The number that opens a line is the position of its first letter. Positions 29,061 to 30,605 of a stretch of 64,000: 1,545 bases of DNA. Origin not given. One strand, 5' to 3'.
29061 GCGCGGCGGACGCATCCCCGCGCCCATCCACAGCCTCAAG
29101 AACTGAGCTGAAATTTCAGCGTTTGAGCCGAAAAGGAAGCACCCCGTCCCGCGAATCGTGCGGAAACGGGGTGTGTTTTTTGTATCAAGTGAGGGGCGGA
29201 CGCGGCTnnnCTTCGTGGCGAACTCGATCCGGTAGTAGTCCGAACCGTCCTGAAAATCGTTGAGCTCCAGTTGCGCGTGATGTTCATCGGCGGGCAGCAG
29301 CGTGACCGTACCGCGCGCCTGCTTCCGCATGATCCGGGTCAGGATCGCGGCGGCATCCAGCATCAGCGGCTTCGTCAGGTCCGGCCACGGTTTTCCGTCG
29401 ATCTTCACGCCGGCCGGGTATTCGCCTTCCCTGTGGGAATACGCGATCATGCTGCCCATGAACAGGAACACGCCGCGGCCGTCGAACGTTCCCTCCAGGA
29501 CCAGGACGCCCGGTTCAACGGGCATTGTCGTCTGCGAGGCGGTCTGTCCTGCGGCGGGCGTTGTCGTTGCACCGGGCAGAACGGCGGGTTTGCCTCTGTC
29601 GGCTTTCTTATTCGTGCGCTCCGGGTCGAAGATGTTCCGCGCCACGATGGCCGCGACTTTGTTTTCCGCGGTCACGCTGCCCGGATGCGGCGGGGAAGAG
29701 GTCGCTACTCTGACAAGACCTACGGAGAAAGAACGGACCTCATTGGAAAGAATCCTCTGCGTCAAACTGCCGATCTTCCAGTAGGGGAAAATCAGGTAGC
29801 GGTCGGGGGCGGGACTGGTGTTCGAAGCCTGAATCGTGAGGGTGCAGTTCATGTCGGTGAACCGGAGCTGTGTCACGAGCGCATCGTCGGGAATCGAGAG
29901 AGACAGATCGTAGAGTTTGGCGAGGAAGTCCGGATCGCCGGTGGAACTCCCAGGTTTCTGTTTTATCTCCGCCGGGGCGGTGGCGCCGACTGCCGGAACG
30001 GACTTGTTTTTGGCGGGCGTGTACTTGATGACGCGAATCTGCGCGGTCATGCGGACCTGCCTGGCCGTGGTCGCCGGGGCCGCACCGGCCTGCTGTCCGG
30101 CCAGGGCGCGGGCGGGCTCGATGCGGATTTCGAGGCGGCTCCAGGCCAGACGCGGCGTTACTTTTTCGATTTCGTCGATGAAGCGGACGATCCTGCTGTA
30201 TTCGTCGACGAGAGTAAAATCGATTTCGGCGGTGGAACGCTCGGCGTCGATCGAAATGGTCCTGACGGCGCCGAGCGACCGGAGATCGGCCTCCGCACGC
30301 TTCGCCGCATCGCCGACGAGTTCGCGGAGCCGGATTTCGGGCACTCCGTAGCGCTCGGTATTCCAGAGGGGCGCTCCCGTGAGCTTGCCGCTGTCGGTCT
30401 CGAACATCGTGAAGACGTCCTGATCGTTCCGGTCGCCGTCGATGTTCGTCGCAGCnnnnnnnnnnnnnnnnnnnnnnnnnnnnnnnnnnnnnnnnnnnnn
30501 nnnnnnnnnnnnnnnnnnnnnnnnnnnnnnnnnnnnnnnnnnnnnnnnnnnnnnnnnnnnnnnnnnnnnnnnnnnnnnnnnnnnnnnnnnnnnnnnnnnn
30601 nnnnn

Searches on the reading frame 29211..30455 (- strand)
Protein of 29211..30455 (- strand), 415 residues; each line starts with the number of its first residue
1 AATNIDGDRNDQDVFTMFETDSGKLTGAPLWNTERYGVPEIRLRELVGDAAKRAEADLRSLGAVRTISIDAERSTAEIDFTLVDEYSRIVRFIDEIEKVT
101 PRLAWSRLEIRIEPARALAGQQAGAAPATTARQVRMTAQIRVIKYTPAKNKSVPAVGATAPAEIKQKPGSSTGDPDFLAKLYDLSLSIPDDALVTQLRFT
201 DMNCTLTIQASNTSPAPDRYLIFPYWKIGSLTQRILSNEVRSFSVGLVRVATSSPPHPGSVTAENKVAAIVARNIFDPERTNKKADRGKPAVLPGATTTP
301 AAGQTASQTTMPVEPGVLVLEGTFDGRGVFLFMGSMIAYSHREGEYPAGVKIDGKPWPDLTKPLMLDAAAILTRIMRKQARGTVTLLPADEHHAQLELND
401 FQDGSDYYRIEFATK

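Call 36: predict_structure(alignment_id=A1)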
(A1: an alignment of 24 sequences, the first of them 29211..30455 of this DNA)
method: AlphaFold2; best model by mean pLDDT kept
length: 415 residues; sequences in the alignment: 24
mean_pLDDT: 65.7   pTM: 0.58
mean pLDDT of the five models: 65.7, 57.8, 57.3, 57.0, 55.4
residues with pLDDT >= 90: 75; 70-90: 134; 50-70: 77; < 50: 129
segments of 3 or more residues with pLDDT < 50: 1-13, 17-27, 120-130, 150-170, 284-308, 370-381, 387-409, 411-415
pLDDT, mean of each block of 10 residues (from residue 1): 27 46 49 81 91 93 87 87 94 88 83 66 43 87 75 35 36 77 87 90 87 77 80 83 86 53 82 87 43 27 35 54 58 66 60 72 63 46 50 35 41 41
secondary structure, 60 per line:
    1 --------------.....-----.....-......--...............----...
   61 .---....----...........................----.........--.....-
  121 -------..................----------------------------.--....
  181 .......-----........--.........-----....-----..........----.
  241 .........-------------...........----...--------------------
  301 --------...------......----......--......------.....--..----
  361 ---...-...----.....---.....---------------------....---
elements in order: E15-19 E25-29 H33-36 H39-53 E58-61 E65-68 E73-85 H86-99 E104-112 H115-119 H128-132 E133-145 H177-187 E193-200 E203-211 H217-220 E226-235 E240-249 H263-273 E309-311 E318-323 E328-333 E336-341 E348-352 E364-366 E375-379 E383-387 E409-412
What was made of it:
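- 29706..29939 (-): Cassette domain 2: periplasmic C-terminal domain of the protein that occupies the GspL position (aa 833-910). AF2 pLDDT is 77-90 (call 36).
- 29607..29663 (-): The motif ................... (aa 925-943): a GspC-derived segment immediately after the M and L domains. AF2 predicts a helix and pLDDT 82-87 when the M and L domains are in the same chain (call 36).
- On GspM / PilO family (cassette domain 1, aa 686-806): The model has pLDDT 81-94 in this domain (call 36).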

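Call 41: fold_search(model_id=the predicted structure, library=pdb)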
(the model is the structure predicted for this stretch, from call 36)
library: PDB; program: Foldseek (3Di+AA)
matches with E <= 10: 877; with E <= 0.001: 2
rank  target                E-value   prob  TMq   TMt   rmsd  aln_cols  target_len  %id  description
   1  2rjz_A                6.2e-04  1.00  0.19  0.55   3.1       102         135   14  Crystal structure of the type 4 fimbrial biogenesis protein PilO from Pseudomonas aeruginosa (released 2007-11-06)
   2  2rjz_B                8.2e-04  1.00  0.20  0.59   3.5       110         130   13  Crystal structure of the type 4 fimbrial biogenesis protein PilO from Pseudomonas aeruginosa (released 2007-11-06)
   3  3jc8_Oa               2.8e-03  1.00  0.19  0.39   4.0       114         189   13  Architectural model of the type IVa pilus machine in a piliated state (released 2016-03-16)
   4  3igq_B                3.7e-03  0.38  0.10  0.19  19.3       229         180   11  Crystal structure of the extracellular domain of a bacterial pentameric ligand-gated ion channel (released 2009-12-08)
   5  3igq_A                4.9e-03  0.41  0.10  0.20  17.7       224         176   11  Crystal structure of the extracellular domain of a bacterial pentameric ligand-gated ion channel (released 2009-12-08)
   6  3igq_C                6.4e-03  0.28  0.10  0.19  18.2       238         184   10  Crystal structure of the extracellular domain of a bacterial pentameric ligand-gated ion channel (released 2009-12-08)
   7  9haa_B                7.2e-03  0.14  0.09  0.10  19.4       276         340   10  a5b3 GABAA Receptor resting state (released 2025-11-12)
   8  8c20_C                7.6e-03  0.20  0.09  0.11  20.3       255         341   10  Tetrameric 5-HT3aR in Salipro (holo state, symmetric) (released 2024-07-10)
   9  9rpb_B                7.6e-03  0.14  0.09  0.11  19.1       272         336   11  a5b3 GABAAR bound to GABA, and Mb25 in a desensitized state in saposin nanodiscs, topiramate-free (released 2026-03-18)
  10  6f16_A                8.5e-03  0.15  0.10  0.12  27.0       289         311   12  GLIC mutant H277Q (released 2018-01-10)
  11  4cke_D                8.5e-03  0.07  0.08  0.05  21.7       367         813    8  Vaccinia virus capping enzyme complexed with SAH in P1 form (released 2014-03-19)
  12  9feu_A                9.0e-03  0.16  0.10  0.11  18.1       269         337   12  Cryo-EM structure of the beta3 homomeric GABA(A) receptor in complex with HSM in the long-lived symmetric desensitised (released 2025-06-04)
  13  4x5t_E                9.0e-03  0.14  0.10  0.12  25.9       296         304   10  alpha 1 glycine receptor transmembrane structure fused to the extracellular domain of GLIC (released 2015-02-25)
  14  5uvr                  9.5e-03  1.00  0.19  0.71   3.6       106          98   13  The core region of PilO from the type IV pilus system of Pseudomonas aeruginosa (released 2018-02-21)
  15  9hnt_C                9.5e-03  0.21  0.10  0.13  18.6       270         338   11  a5b3 GABAAR bound to Etomidate, GABA, and Mb25 in a desensitized state in saposin nanodiscs (released 2025-12-24)
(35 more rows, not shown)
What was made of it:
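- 30018..30380 (-): Cassette domain 1: GspM-type periplasmic domain (aa 686-806), with no membrane anchor. Foldseek top hits are PilO (2rjz, 5uvr, 3jc8_Oa; probability 1.0; call 41).
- On GspM / PilO family (cassette domain 1, aa 686-806): The Foldseek top hits are PilO 2rjz (E 6e-4, probability 1.0), 3jc8_Oa and 5uvr (TM-score 0.71 on the target) (call 41).
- Closest known: PilO/PilN/PilP alignment subcomplex of type IVa pili. Same: The first cassette domain has a PilO-like fold (call 41).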

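Call 45: find_related_loci(query=A1, collection=genome_contigs, flank=6000)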
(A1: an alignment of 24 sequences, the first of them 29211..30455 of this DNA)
Query A1 (415 aa) in genome_contigs; peptide patterns used: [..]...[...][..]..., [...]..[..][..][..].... (x = any residue, [..] = any of these).
82 stretches matched a pattern; 5 encode a relative of the query (tblastn E <= 1e-3); 5 distinct loci.
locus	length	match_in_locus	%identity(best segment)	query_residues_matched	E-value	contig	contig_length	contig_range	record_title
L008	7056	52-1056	47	7-333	6e-85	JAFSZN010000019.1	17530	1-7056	MAG: Lentisphaeria bacterium isolate RGIG3616 Goat_Rumen.Co__c428495, whole genome shotgun sequence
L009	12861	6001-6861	51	1-284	3e-84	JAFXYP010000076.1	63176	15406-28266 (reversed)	MAG: Lentisphaeria bacterium isolate RGIG6864 Sheep_Rumen-4__c1326900, whole genome shotgun sequence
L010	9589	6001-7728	50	7-378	1e-80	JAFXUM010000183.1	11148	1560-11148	MAG: Lentisphaeria bacterium isolate RGIG6757 Sheep_Rumen-3__c1003268, whole genome shotgun sequence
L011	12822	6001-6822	43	7-291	8e-57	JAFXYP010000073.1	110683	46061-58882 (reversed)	MAG: Lentisphaeria bacterium isolate RGIG6864 Sheep_Rumen-4__c1278392, whole genome shotgun sequence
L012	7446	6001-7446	53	7-378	2e-49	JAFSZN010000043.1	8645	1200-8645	MAG: Lentisphaeria bacterium isolate RGIG3616 Goat_Rumen.Co__c763281, whole genome shotgun sequence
